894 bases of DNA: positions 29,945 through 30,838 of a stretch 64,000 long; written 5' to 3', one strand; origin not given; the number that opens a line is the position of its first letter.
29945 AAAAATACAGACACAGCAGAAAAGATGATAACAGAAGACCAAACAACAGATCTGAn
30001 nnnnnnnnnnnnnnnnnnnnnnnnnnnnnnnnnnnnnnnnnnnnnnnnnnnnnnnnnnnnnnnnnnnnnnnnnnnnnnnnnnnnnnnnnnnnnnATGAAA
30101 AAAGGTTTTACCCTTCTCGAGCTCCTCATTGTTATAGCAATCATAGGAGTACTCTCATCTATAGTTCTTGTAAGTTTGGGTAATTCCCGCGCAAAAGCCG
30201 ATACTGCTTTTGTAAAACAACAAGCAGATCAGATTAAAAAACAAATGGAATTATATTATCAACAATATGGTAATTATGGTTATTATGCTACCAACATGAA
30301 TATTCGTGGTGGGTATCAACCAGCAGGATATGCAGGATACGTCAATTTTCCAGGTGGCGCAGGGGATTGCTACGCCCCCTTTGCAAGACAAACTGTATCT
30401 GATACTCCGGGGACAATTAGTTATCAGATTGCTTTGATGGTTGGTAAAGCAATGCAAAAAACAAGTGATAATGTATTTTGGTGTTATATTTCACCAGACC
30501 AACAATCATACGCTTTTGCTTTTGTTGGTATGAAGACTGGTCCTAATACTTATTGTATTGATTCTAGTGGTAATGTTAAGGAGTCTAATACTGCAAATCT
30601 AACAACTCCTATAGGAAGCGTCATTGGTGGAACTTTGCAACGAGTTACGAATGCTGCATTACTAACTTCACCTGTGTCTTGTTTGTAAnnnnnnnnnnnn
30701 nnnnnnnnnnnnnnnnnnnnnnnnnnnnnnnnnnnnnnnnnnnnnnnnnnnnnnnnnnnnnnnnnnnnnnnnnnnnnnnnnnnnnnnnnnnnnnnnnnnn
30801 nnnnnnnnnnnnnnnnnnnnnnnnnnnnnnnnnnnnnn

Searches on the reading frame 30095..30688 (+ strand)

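Call 66: search_protein_families(library=pfam, proteins=[window:30095-30688:+], max_evalue=0.0001)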
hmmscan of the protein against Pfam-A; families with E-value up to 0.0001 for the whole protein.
window:30095-30688:+ (197 aa): 1 family
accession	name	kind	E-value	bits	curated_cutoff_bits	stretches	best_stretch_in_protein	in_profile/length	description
PF07963.17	N_methyl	-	1.3e-07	31.3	21.2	1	2-25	4-27/27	Prokaryotic N-terminal methylation motif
